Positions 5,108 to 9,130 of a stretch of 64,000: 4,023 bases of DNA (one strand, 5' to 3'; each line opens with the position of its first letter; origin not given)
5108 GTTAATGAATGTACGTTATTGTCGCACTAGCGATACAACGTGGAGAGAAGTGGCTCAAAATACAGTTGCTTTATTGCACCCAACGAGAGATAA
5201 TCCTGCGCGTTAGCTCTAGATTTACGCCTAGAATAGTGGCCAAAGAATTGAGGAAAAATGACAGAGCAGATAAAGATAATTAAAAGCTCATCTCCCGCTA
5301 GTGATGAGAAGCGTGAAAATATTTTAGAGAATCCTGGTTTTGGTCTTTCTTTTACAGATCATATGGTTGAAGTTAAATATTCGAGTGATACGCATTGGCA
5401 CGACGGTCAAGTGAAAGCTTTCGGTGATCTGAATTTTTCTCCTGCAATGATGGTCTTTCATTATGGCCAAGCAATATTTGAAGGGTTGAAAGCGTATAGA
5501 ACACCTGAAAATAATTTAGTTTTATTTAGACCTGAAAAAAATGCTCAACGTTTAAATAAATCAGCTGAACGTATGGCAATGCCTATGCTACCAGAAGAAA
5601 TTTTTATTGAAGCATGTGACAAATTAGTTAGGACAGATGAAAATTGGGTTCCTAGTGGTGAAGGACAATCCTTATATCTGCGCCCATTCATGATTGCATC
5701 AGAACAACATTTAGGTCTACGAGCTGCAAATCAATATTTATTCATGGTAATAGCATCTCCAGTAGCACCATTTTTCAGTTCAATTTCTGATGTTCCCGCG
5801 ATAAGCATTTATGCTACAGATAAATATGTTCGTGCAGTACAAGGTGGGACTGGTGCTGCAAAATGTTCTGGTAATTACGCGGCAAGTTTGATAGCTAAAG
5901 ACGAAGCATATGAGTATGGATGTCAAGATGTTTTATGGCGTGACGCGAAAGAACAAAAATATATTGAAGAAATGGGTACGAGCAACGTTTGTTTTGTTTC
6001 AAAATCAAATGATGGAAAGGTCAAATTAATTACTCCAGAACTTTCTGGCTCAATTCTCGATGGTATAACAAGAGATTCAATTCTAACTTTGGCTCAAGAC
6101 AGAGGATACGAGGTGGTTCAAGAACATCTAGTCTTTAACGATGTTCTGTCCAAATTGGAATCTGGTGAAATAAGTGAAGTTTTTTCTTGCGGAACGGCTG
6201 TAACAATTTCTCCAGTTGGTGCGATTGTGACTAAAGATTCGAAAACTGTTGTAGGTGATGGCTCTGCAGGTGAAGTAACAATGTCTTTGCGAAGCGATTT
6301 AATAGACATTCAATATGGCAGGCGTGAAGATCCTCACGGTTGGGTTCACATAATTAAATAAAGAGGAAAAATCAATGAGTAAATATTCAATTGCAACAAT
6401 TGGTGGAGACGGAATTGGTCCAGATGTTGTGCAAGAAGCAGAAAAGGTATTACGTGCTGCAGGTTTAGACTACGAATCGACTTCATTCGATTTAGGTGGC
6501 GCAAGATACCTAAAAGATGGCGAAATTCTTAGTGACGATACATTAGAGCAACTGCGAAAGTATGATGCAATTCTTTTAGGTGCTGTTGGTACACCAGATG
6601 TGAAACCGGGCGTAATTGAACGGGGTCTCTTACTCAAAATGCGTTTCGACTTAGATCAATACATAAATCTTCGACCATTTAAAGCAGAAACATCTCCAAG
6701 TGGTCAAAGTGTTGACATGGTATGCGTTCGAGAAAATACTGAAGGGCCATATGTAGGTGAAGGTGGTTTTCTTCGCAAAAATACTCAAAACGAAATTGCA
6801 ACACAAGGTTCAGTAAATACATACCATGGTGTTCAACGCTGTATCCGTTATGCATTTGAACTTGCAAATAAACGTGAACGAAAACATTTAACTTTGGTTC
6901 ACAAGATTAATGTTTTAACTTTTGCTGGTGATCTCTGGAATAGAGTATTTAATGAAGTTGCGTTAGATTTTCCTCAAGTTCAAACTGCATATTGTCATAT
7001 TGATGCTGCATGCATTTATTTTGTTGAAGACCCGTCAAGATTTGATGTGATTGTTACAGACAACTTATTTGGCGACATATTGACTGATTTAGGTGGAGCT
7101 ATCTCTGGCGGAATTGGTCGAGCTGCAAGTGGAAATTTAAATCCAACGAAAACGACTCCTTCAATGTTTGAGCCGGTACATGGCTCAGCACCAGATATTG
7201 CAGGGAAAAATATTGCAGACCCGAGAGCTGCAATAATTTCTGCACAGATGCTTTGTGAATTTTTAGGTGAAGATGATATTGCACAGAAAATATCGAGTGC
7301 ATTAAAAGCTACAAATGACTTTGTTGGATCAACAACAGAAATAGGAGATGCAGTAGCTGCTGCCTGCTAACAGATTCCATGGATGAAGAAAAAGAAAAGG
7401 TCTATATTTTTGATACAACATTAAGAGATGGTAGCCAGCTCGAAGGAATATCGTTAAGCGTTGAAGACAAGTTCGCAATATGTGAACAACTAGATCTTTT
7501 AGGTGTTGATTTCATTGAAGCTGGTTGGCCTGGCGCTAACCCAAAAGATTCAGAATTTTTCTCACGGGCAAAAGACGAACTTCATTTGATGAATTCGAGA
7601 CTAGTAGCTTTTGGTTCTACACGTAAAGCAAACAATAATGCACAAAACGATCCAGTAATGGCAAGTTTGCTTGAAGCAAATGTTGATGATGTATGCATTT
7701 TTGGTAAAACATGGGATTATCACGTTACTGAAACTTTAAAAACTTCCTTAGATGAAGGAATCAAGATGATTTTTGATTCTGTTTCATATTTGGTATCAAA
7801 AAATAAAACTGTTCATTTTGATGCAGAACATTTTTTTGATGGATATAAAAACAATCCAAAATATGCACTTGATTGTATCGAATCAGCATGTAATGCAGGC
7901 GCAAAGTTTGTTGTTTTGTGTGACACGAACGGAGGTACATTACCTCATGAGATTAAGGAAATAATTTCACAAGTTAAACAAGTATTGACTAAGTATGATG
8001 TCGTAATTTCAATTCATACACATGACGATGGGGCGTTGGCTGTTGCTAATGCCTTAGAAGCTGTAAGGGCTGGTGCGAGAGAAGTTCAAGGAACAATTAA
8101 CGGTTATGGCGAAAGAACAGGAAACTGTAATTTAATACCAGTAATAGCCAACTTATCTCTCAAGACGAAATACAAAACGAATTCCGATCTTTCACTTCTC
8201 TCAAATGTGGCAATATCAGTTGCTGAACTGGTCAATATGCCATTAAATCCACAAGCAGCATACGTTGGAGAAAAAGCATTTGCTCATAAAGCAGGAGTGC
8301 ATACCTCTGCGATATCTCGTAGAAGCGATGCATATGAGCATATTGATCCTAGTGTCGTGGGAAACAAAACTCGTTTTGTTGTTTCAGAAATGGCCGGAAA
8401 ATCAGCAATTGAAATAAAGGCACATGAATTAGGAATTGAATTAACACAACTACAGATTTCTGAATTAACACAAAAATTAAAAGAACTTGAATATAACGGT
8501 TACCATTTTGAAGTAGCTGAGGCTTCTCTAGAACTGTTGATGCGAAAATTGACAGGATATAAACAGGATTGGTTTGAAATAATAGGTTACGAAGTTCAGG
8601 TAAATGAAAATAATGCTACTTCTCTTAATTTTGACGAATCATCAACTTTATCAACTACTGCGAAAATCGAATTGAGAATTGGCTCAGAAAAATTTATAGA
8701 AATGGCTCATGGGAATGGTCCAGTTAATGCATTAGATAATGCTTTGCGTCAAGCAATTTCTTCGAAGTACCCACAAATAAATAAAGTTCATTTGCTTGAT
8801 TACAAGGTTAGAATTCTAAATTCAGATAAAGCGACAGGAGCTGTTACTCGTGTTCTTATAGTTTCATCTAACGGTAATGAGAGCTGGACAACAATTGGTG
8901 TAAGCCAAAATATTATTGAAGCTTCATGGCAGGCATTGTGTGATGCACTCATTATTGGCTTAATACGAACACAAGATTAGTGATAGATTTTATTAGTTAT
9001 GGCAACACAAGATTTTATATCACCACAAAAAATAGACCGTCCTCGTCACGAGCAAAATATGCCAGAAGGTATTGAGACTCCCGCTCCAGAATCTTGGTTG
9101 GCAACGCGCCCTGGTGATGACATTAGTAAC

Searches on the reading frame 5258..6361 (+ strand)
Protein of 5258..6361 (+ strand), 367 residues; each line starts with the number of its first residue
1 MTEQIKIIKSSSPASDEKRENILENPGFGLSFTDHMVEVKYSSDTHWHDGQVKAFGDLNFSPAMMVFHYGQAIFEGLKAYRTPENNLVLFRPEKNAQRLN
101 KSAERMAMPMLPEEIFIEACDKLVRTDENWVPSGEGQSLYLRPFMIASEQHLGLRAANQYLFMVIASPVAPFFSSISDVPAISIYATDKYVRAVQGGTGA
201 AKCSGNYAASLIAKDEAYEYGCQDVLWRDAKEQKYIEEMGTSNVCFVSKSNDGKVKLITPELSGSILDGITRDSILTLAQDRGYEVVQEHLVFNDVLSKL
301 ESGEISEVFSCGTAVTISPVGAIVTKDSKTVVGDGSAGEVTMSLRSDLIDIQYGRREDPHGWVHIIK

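Call 35: search_protein_families(library=pfam, proteins=[window:5258-6361:+], max_evalue=0.001)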
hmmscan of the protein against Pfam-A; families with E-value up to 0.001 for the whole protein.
window:5258-6361:+ (367 aa): 1 family
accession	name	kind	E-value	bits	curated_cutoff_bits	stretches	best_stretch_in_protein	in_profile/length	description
PF01063.24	Aminotran_4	-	4.5e-28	99.1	28.5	1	73-323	2-223/223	Amino-transferase class IV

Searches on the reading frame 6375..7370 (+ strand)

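Call 35: search_protein_families(library=pfam, proteins=[window:6375-7370:+], max_evalue=0.001)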
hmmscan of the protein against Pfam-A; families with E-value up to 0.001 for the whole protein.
window:6375-7370:+ (331 aa): 1 family
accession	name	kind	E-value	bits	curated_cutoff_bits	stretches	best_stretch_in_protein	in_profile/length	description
PF00180.25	Iso_dh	-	2.8e-82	277.2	27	1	6-315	2-324/348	Isocitrate/isopropylmalate dehydrogenase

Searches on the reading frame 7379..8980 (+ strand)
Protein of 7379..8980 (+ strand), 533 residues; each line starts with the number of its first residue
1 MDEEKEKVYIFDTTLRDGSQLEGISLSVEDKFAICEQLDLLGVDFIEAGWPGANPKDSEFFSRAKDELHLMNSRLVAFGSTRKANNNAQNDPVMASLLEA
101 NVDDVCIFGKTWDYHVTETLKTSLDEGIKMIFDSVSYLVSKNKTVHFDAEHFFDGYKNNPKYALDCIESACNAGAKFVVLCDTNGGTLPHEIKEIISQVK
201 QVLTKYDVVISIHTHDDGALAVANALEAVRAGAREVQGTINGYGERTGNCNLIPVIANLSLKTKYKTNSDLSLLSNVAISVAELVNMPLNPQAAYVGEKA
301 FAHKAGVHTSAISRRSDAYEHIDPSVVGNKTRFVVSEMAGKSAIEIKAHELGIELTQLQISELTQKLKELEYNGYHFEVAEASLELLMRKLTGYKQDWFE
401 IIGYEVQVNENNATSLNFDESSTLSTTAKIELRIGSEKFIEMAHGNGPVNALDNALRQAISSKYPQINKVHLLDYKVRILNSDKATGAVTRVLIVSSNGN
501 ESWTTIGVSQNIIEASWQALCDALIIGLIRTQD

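Call 35: search_protein_families(library=pfam, proteins=[window:7379-8980:+], max_evalue=0.001)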
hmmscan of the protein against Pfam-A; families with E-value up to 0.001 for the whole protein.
window:7379-8980:+ (533 aa): 3 families
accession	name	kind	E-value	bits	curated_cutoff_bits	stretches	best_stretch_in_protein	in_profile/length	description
PF00682.25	HMGL-like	-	2.3e-52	178.4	29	1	7-277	1-256/260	HMGL-like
PF08502.15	LeuA_dimer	-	1.8e-25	89.8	24.9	1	378-524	1-127/131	LeuA allosteric (dimerisation) domain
PF22617.1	HCS_D2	-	9.5e-20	71.2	27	1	296-371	2-78/82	Homocitrate synthase post-HMGL domain-like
